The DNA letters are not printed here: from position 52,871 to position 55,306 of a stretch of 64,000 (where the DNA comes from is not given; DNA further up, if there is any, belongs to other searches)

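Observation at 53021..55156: Receiver domain fused in-frame to a periplasmic HtrA/DegP protease through a TM segment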

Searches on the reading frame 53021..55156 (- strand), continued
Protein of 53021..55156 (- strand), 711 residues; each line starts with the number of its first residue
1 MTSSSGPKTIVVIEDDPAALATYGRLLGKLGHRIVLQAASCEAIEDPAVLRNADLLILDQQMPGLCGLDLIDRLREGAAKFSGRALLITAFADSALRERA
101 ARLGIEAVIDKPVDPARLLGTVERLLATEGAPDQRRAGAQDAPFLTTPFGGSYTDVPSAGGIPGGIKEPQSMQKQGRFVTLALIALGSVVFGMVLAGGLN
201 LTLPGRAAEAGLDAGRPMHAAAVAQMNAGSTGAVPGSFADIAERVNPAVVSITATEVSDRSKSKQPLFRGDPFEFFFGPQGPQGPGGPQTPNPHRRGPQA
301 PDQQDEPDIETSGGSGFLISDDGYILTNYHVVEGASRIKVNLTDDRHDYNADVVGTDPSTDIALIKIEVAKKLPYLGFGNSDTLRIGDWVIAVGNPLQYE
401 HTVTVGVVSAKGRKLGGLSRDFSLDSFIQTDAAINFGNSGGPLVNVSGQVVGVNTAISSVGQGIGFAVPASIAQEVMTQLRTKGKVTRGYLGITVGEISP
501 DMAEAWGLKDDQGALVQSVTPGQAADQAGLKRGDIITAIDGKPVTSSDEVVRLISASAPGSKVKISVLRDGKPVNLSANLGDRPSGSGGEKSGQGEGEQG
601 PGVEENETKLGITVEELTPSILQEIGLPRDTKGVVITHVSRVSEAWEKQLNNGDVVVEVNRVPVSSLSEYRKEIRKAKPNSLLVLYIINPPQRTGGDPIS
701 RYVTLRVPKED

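Call 6: find_homologous_proteins(query=window:53021-55156:-, max_evalue=1e-10)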
Query window:53021-55156:- (711 aa): 7495 proteins with E <= 1e-10 among 8000 candidates; the best 120 are listed.
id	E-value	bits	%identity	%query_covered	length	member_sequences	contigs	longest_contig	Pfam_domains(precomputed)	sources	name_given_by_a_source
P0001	0.0e+0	1556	100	100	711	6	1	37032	PF13365.13,PF12812.14,PF17820.8,PF00595.30,PF13180.13,PF00072.31,PF00089.33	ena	-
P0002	0.0e+0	1253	81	100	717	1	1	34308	PF13365.13,PF17820.8,PF00595.30,PF13180.13,PF00072.31,PF00089.33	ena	-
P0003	0.0e+0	1231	80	99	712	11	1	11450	PF13365.13,PF17820.8,PF00595.30,PF13180.13,PF10459.16,PF00072.31,PF00089.33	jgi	jgi:serine protease Do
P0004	0.0e+0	1090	72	99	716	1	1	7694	PF14685.15,PF13365.13,PF12812.14,PF17820.8,PF00595.30,PF13180.13,PF10459.16,PF00072.31,PF00089.33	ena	-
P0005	0.0e+0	1089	71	100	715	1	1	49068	PF14685.15,PF13365.13,PF12812.14,PF17820.8,PF00595.30,PF13180.13,PF10459.16,PF00072.31,PF00089.33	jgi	jgi:serine protease Do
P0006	0.0e+0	1085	71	99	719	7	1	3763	PF14685.15,PF13365.13,PF12812.14,PF17820.8,PF00595.30,PF13180.13,PF10459.16,PF00072.31,PF00089.33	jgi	jgi:serine protease Do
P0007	0.0e+0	1080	71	99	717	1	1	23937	PF14685.15,PF13365.13,PF12812.14,PF17820.8,PF00595.30,PF13180.13,PF10459.16,PF00072.31,PF00089.33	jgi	jgi:serine protease Do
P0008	0.0e+0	1080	71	100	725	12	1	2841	PF14685.15,PF13365.13,PF12812.14,PF17820.8,PF00595.30,PF13180.13,PF10459.16,PF00072.31,PF00089.33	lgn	-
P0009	4.7e-298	1008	67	100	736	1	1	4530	PF13365.13,PF17820.8,PF00595.30,PF13180.13,PF00072.31,PF00089.33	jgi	jgi:serine protease Do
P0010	5.8e-297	1005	84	76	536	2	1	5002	PF14685.15,PF13365.13,PF12812.14,PF17820.8,PF00595.30,PF13180.13,PF10459.16,PF00089.33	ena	-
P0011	2.8e-296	1002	67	99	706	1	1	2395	PF14685.15,PF13365.13,PF12812.14,PF17820.8,PF00595.30,PF13180.13,PF10459.16,PF00072.31,PF00089.33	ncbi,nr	ncbi:MAG TPA: Do family serine endopeptidase [Candidatus Polarisedimenticolia bacterium]|nr:Do famil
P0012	2.0e-292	990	67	99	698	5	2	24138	PF14685.15,PF13365.13,PF12812.14,PF17820.8,PF00595.30,PF13180.13,PF10459.16,PF00072.31,PF00089.33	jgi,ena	-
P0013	7.0e-292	988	67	99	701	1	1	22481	PF14685.15,PF13365.13,PF12812.14,PF17820.8,PF00595.30,PF13180.13,PF10459.16,PF00072.31,PF00089.33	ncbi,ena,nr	ncbi:MAG TPA: Do family serine endopeptidase [Dongiaceae bacterium]|nr:Do family serine endopeptidas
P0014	1.6e-291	987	66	99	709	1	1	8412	PF13365.13,PF12812.14,PF17820.8,PF00595.30,PF13180.13,PF10459.16,PF00072.31,PF00089.33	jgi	jgi:serine protease Do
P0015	1.6e-290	983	66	100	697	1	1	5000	PF14685.15,PF13365.13,PF12812.14,PF17820.8,PF00595.30,PF13180.13,PF10459.16,PF00072.31,PF00089.33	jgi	jgi:serine protease Do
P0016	1.7e-287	973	66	99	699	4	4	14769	PF13365.13,PF12812.14,PF17820.8,PF00595.30,PF13180.13,PF10459.16,PF00072.31,PF00089.33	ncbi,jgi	jgi:serine protease Do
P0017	1.1e-286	971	66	99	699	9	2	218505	PF13365.13,PF12812.14,PF17820.8,PF00595.30,PF13180.13,PF10459.16,PF00072.31,PF00089.33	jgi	jgi:serine protease Do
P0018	5.1e-286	968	66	99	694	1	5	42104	PF14685.15,PF13365.13,PF12812.14,PF17820.8,PF00595.30,PF13180.13,PF10459.16,PF00072.31,PF00089.33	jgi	jgi:serine protease Do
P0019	3.2e-282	956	65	99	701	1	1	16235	PF13365.13,PF12812.14,PF17820.8,PF00595.30,PF13180.13,PF10459.16,PF00072.31,PF00089.33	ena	-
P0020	2.0e-281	953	66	99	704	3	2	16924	PF14685.15,PF13365.13,PF12812.14,PF17820.8,PF00595.30,PF13180.13,PF10459.16,PF00072.31,PF00089.33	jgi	jgi:serine protease Do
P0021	2.2e-281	953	65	99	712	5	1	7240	PF13365.13,PF12812.14,PF17820.8,PF00595.30,PF13180.13,PF00072.31,PF00089.33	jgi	-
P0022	6.1e-279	945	66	99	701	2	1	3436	PF14685.15,PF13365.13,PF12812.14,PF17820.8,PF00595.30,PF13180.13,PF10459.16,PF00072.31,PF00089.33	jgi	jgi:serine protease Do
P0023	8.9e-277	938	65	100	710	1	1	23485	PF13365.13,PF12812.14,PF17820.8,PF00595.30,PF13180.13,PF00072.31,PF00089.33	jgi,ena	-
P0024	5.1e-274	929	64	100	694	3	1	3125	PF13365.13,PF12812.14,PF17820.8,PF00595.30,PF13180.13,PF00072.31,PF00089.33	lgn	-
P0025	6.7e-258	876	61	99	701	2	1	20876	PF13365.13,PF17820.8,PF00595.30,PF13180.13,PF10459.16,PF00072.31,PF00089.33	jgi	jgi:serine protease Do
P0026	2.4e-250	851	60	99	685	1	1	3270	PF13365.13,PF17820.8,PF00595.30,PF13180.13,PF10459.16,PF00072.31,PF00089.33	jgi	-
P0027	6.7e-245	833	60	99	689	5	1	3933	PF14685.15,PF13365.13,PF17820.8,PF00595.30,PF13180.13,PF10459.16,PF00072.31,PF00089.33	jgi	jgi:serine protease Do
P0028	2.6e-242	824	59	99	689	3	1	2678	PF14685.15,PF13365.13,PF12812.14,PF17820.8,PF00595.30,PF13180.13,PF10459.16,PF00072.31,PF00089.33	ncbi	-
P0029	4.9e-242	823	60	99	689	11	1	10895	PF14685.15,PF13365.13,PF17820.8,PF00595.30,PF13180.13,PF10459.16,PF00072.31,PF00089.33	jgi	jgi:serine protease Do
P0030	5.9e-241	820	72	76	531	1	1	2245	PF14685.15,PF13365.13,PF12812.14,PF17820.8,PF00595.30,PF13180.13,PF10459.16,PF00089.33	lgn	-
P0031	3.9e-229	780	66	81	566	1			PF13365.13,PF17820.8,PF00595.30,PF13180.13,PF10459.16,PF00072.31,PF00089.33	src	-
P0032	2.4e-219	748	65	76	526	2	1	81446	PF13365.13,PF17820.8,PF00595.30,PF13180.13,PF10459.16,PF00089.33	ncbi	-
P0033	4.6e-218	744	66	76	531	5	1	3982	PF14685.15,PF13365.13,PF17820.8,PF00595.30,PF13180.13,PF00089.33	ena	-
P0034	1.1e-205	703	63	75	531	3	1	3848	PF14685.15,PF13365.13,PF17820.8,PF00595.30,PF13180.13,PF10459.16,PF00089.33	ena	-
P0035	1.4e-205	703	64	76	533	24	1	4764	PF14685.15,PF13365.13,PF17820.8,PF00595.30,PF13180.13,PF00089.33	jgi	-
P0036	2.0e-205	702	63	76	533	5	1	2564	PF14685.15,PF13365.13,PF17820.8,PF00595.30,PF13180.13,PF00089.33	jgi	jgi:serine protease Do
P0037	1.7e-204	699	62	75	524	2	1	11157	PF13365.13,PF12812.14,PF17820.8,PF00595.30,PF13180.13,PF00089.33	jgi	jgi:serine protease Do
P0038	3.2e-204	698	62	76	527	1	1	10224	PF13365.13,PF17820.8,PF00595.30,PF13180.13,PF00089.33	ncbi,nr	ncbi:MAG TPA: Do family serine endopeptidase [Candidatus Polarisedimenticolia bacterium]|nr:Do famil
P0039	4.1e-204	698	63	76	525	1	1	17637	PF14685.15,PF13365.13,PF12812.14,PF17820.8,PF00595.30,PF13180.13,PF10459.16,PF00089.33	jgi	jgi:serine protease Do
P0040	4.6e-204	698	60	76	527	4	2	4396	PF14685.15,PF13365.13,PF12812.14,PF17820.8,PF00595.30,PF13180.13,PF10459.16,PF00089.33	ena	-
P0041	5.2e-204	697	64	76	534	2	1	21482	PF14685.15,PF13365.13,PF17820.8,PF00595.30,PF13180.13,PF10459.16,PF00089.33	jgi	jgi:serine protease Do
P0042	5.4e-204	697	63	76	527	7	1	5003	PF13365.13,PF17820.8,PF00595.30,PF13180.13,PF10459.16,PF00089.33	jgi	jgi:serine protease Do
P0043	1.0e-203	696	60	76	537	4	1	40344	PF13365.13,PF12812.14,PF17820.8,PF00595.30,PF13180.13,PF10459.16,PF00089.33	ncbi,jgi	-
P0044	1.7e-203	696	63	75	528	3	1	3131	PF14685.15,PF13365.13,PF17820.8,PF00595.30,PF13180.13,PF10459.16,PF00089.33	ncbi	-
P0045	4.9e-203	694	62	75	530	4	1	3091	PF14685.15,PF13365.13,PF17820.8,PF00595.30,PF13180.13,PF00089.33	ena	-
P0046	1.5e-202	693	61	75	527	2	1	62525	PF14685.15,PF13365.13,PF12812.14,PF17820.8,PF00595.30,PF13180.13,PF10459.16,PF00089.33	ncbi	-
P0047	2.2e-202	692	61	76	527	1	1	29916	PF14685.15,PF13365.13,PF17820.8,PF00595.30,PF13180.13,PF00089.33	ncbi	ncbi:MAG: Do family serine endopeptidase [Acidobacteriota bacterium]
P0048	2.3e-202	692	62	75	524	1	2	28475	PF14685.15,PF13365.13,PF12812.14,PF17820.8,PF00595.30,PF13180.13,PF00089.33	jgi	jgi:serine protease Do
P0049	2.8e-202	692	62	76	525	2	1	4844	PF13365.13,PF17820.8,PF00595.30,PF13180.13,PF00089.33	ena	-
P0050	4.9e-202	691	65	72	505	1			PF14685.15,PF13365.13,PF17820.8,PF00595.30,PF13180.13,PF00089.33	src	-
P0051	7.4e-202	690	63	76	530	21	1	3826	PF14685.15,PF13365.13,PF17820.8,PF00595.30,PF13180.13,PF10459.16,PF00089.33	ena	-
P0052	1.4e-201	689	63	76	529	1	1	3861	PF13365.13,PF17820.8,PF00595.30,PF13180.13,PF10459.16,PF00089.33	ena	-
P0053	3.7e-200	685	61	76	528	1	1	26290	PF13365.13,PF12812.14,PF17820.8,PF00595.30,PF13180.13,PF10459.16,PF00089.33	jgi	jgi:serine protease Do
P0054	4.9e-200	684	61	76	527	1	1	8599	PF14685.15,PF13365.13,PF12812.14,PF17820.8,PF00595.30,PF13180.13,PF10459.16,PF00089.33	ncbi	-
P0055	6.9e-200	684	63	76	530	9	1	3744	PF14685.15,PF13365.13,PF17820.8,PF00595.30,PF13180.13,PF10459.16,PF00089.33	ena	-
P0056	1.3e-199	683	60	76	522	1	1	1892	PF13365.13,PF12812.14,PF17820.8,PF00595.30,PF13180.13,PF00089.33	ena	-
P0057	1.6e-199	683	63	76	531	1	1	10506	PF14685.15,PF13365.13,PF17820.8,PF00595.30,PF13180.13,PF10459.16,PF00089.33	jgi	jgi:serine protease Do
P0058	2.0e-199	682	62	76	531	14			PF14685.15,PF13365.13,PF17820.8,PF00595.30,PF13180.13,PF10459.16,PF00089.33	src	-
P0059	2.7e-199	682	62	76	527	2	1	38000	PF14685.15,PF13365.13,PF17820.8,PF00595.30,PF13180.13,PF10459.16,PF00089.33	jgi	jgi:serine protease Do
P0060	1.5e-198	679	60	73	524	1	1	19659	PF13365.13,PF17820.8,PF00595.30,PF13180.13,PF10459.16,PF00089.33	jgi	jgi:serine protease Do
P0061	1.8e-198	679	63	76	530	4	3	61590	PF14685.15,PF13365.13,PF17820.8,PF00595.30,PF13180.13,PF10459.16,PF00089.33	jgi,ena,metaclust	metaclust:\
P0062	3.2e-197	675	59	76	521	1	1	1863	PF13365.13,PF12812.14,PF17820.8,PF00595.30,PF13180.13,PF10459.16,PF00089.33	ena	-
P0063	5.5e-197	674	62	75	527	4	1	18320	PF13365.13,PF12812.14,PF17820.8,PF00595.30,PF13180.13,PF10459.16,PF00089.33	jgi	jgi:serine protease Do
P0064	7.8e-197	674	61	73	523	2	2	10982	PF13365.13,PF12812.14,PF17820.8,PF00595.30,PF13180.13,PF10459.16,PF00089.33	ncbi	ncbi:MAG: Do family serine endopeptidase [Candidatus Polarisedimenticolia bacterium]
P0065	1.1e-196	673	60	76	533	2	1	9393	PF14685.15,PF13365.13,PF17820.8,PF00595.30,PF13180.13,PF10459.16,PF00089.33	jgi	jgi:serine protease Do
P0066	6.5e-195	667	61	76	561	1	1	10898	PF14685.15,PF13365.13,PF17820.8,PF00595.30,PF13180.13,PF10459.16,PF00089.33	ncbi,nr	ncbi:MAG: hypothetical protein DMF51_17590 [Acidobacteria bacterium]|nr:MAG: hypothetical protein DM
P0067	7.9e-195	667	60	75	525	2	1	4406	PF13365.13,PF12812.14,PF17820.8,PF00595.30,PF13180.13,PF00089.33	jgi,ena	-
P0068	3.0e-194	665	56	88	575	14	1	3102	PF14685.15,PF13365.13,PF17820.8,PF00595.30,PF13180.13,PF10459.16,PF00089.33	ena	-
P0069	7.5e-192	657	62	71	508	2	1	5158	PF13365.13,PF12812.14,PF17820.8,PF00595.30,PF13180.13,PF10459.16,PF00089.33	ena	-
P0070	9.1e-192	657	61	75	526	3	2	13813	PF14685.15,PF13365.13,PF17820.8,PF00595.30,PF13180.13,PF00089.33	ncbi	-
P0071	1.0e-191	657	61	75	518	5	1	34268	PF13365.13,PF12812.14,PF17820.8,PF00595.30,PF13180.13,PF10459.16,PF00089.33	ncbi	-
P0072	1.1e-191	657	60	76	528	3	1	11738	PF14685.15,PF13365.13,PF17820.8,PF00595.30,PF13180.13,PF10459.16,PF00089.33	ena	-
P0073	3.5e-191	655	58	76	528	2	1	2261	PF13365.13,PF17820.8,PF00595.30,PF13180.13,PF10459.16,PF00089.33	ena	-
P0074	4.0e-191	655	60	75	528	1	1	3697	PF14685.15,PF13365.13,PF17820.8,PF00595.30,PF13180.13,PF00089.33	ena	-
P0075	2.2e-185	636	60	76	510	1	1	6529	PF14685.15,PF13365.13,PF17820.8,PF00595.30,PF13180.13,PF10459.16,PF00089.33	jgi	jgi:serine protease Do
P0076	4.6e-184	632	58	76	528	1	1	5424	PF14685.15,PF13365.13,PF17820.8,PF00595.30,PF13180.13,PF10459.16,PF00089.33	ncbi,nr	ncbi:MAG: Do family serine endopeptidase [Acidobacteria bacterium]|nr:Do family serine endopeptidase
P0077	3.3e-168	579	66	57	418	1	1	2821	PF14685.15,PF13365.13,PF17820.8,PF00595.30,PF13180.13,PF10459.16,PF00089.33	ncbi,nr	ncbi:MAG: Do family serine endopeptidase, partial [Acidobacteria bacterium]|nr:Do family serine endo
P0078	1.3e-157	544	52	73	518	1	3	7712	PF13365.13,PF12812.14,PF17820.8,PF00595.30,PF13180.13,PF10459.16,PF00089.33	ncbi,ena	-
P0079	2.0e-157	543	51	75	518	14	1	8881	PF13365.13,PF12812.14,PF17820.8,PF00595.30,PF13180.13,PF10459.16,PF00089.33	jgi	-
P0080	1.1e-156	541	53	73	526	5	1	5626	PF13365.13,PF12812.14,PF17820.8,PF00595.30,PF13180.13,PF10459.16,PF00089.33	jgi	jgi:serine protease Do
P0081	1.0e-155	538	51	76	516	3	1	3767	PF13365.13,PF17820.8,PF00595.30,PF13180.13,PF10459.16,PF00089.33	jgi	jgi:serine protease Do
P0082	1.7e-155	537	54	73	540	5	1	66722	PF13365.13,PF12812.14,PF17820.8,PF00595.30,PF13180.13,PF10459.16,PF00089.33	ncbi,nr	ncbi:MAG: hypothetical protein DMH00_00950 [Acidobacteria bacterium]|nr:MAG: hypothetical protein DM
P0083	1.9e-155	537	51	76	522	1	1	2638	PF13365.13,PF12812.14,PF17820.8,PF00595.30,PF13180.13,PF00089.33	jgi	jgi:serine protease Do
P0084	2.3e-155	537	50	75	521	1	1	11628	PF13365.13,PF12812.14,PF17820.8,PF00595.30,PF13180.13,PF10459.16,PF00089.33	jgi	-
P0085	3.6e-155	536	50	76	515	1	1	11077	PF13365.13,PF12812.14,PF17820.8,PF00595.30,PF13180.13,PF10459.16,PF00089.33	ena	-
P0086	4.9e-155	536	51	75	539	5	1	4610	PF13365.13,PF12812.14,PF17820.8,PF00595.30,PF13180.13,PF10459.16,PF00089.33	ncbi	-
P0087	1.1e-153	531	52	76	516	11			PF13365.13,PF12812.14,PF17820.8,PF00595.30,PF13180.13,PF10459.16,PF00089.33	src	-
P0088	1.4e-153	531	52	75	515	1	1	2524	PF13365.13,PF12812.14,PF17820.8,PF00595.30,PF13180.13,PF10459.16,PF00089.33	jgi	jgi:serine protease Do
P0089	2.2e-153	530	54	73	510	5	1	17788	PF13365.13,PF12812.14,PF17820.8,PF00595.30,PF13180.13,PF10459.16,PF00089.33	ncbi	-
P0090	6.4e-153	529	51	75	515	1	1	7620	PF13365.13,PF12812.14,PF17820.8,PF00595.30,PF13180.13,PF10459.16,PF00089.33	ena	-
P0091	1.5e-152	527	51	76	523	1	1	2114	PF13365.13,PF12812.14,PF17820.8,PF00595.30,PF13180.13,PF10459.16,PF00089.33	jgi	jgi:serine protease Do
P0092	2.3e-152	527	50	76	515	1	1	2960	PF13365.13,PF12812.14,PF17820.8,PF00595.30,PF13180.13,PF10459.16,PF00089.33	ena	-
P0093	2.9e-152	526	50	76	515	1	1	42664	PF14685.15,PF13365.13,PF17820.8,PF00595.30,PF13180.13,PF10459.16,PF00089.33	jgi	jgi:serine protease Do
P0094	3.3e-152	526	52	73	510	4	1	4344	PF13365.13,PF12812.14,PF17820.8,PF00595.30,PF13180.13,PF10459.16,PF00089.33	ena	-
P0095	4.1e-152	526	52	74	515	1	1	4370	PF13365.13,PF12812.14,PF17820.8,PF00595.30,PF13180.13,PF10459.16,PF00089.33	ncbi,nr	ncbi:MAG TPA: Do family serine endopeptidase [Candidatus Polarisedimenticolia bacterium]|nr:Do famil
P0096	9.0e-152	525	50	75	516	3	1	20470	PF13365.13,PF12812.14,PF17820.8,PF00595.30,PF13180.13,PF10459.16,PF00089.33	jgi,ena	-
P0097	2.4e-151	523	51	75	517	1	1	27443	PF13365.13,PF12812.14,PF17820.8,PF00595.30,PF13180.13,PF10459.16,PF00089.33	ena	-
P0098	5.1e-151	522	63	50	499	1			PF14685.15,PF13365.13,PF17820.8,PF00595.30,PF13180.13,PF00089.33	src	-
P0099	7.4e-151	522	50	75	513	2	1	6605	PF13365.13,PF17820.8,PF00595.30,PF13180.13,PF10459.16,PF00089.33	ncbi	-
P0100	1.1e-150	521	50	76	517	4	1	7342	PF13365.13,PF12812.14,PF17820.8,PF00595.30,PF13180.13,PF00089.33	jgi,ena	-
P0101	1.2e-150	521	51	75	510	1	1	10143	PF13365.13,PF12812.14,PF17820.8,PF00595.30,PF13180.13,PF00089.33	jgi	jgi:serine protease Do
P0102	2.6e-150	520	51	72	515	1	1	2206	PF13365.13,PF12812.14,PF17820.8,PF00595.30,PF13180.13,PF00089.33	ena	-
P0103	4.5e-150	519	49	76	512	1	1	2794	PF13365.13,PF12812.14,PF17820.8,PF00595.30,PF13180.13,PF10459.16,PF00089.33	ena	-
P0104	6.1e-150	519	49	75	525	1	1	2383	PF14685.15,PF13365.13,PF17820.8,PF00595.30,PF13180.13,PF00089.33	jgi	jgi:serine protease Do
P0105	6.6e-149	515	50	76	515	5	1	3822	PF13365.13,PF12812.14,PF17820.8,PF00595.30,PF13180.13,PF00089.33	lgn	-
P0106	7.0e-149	515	51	72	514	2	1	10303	PF13365.13,PF12812.14,PF17820.8,PF00595.30,PF13180.13,PF10459.16,PF00089.33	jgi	-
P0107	8.6e-149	515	52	67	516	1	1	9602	PF14685.15,PF13365.13,PF17820.8,PF00595.30,PF13180.13,PF00089.33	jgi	jgi:serine protease Do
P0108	6.2e-146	505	50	72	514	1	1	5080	PF13365.13,PF17820.8,PF00595.30,PF13180.13,PF10459.16,PF00089.33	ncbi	-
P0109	1.2e-145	505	52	67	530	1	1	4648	PF14685.15,PF13365.13,PF12812.14,PF17820.8,PF00595.30,PF13180.13,PF00089.33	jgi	jgi:serine protease Do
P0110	2.2e-145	504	53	67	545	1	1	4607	PF13365.13,PF12812.14,PF17820.8,PF00595.30,PF13180.13,PF00089.33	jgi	jgi:serine protease Do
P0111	3.2e-145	503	48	76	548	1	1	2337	PF13365.13,PF17820.8,PF00595.30,PF13180.13,PF00089.33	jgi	-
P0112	7.8e-145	502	47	77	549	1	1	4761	PF13365.13,PF17820.8,PF00595.30,PF13180.13,PF00089.33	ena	-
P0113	1.0e-144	501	48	75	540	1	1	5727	PF13365.13,PF17820.8,PF00595.30,PF13180.13,PF00089.33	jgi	jgi:serine protease Do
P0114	1.1e-144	501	50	67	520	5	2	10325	PF14685.15,PF13365.13,PF17820.8,PF00595.30,PF13180.13,PF00089.33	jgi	jgi:serine protease Do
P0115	1.3e-144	501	47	77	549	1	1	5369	PF13365.13,PF17820.8,PF00595.30,PF13180.13,PF00089.33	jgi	-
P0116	1.9e-144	501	52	67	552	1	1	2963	PF14685.15,PF13365.13,PF12812.14,PF17820.8,PF00595.30,PF13180.13,PF00089.33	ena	-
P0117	1.4e-143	498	53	67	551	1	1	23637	PF14685.15,PF13365.13,PF12812.14,PF17820.8,PF00595.30,PF13180.13,PF00089.33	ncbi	-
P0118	6.2e-143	496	44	78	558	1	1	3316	PF13365.13,PF17820.8,PF00595.30,PF13180.13,PF10459.16,PF00089.33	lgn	-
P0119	1.4e-142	494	51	67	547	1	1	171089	PF14685.15,PF13365.13,PF12812.14,PF17820.8,PF00595.30,PF13180.13,PF10459.16,PF00089.33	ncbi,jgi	ncbi:MAG TPA: Do family serine endopeptidase [Candidatus Polarisedimenticolia bacterium]|jgi:serine 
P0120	5.1e-142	493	53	67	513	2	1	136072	PF14685.15,PF13365.13,PF12812.14,PF17820.8,PF00595.30,PF13180.13,PF00089.33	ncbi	ncbi:MAG: Do family serine endopeptidase [Candidatus Polarisedimenticolia bacterium]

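Call 21: find_encoding_contigs(protein=P0010, flank=2500, max_places=3)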
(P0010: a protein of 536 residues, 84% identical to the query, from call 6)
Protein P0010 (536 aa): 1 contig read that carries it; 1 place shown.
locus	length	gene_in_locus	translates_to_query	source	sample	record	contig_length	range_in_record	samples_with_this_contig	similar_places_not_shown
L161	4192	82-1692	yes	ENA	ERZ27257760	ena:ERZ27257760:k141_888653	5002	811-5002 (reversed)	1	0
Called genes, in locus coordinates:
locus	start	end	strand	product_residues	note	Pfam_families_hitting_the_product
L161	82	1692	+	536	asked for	PF00089:Trypsin, PF10459:Peptidase_S46 (faint), PF13365:Trypsin_2, PF00595:PDZ, PF13180:PDZ_2, PF17820:PDZ_6, PF00595:PDZ (weak), PF13180:PDZ_2 (weak), +2 more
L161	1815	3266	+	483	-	PF00072:Response_reg, PF00158:Sigma54_activat, PF14532:Sigma54_activ_2, PF07728:AAA_5 (weak), PF25601:AAA_lid_14, PF02954:HTH_8 (weak)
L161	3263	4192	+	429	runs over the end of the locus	PF00108:Thiolase_N, PF00109:ketoacyl-synt (weak), PF02803:Thiolase_C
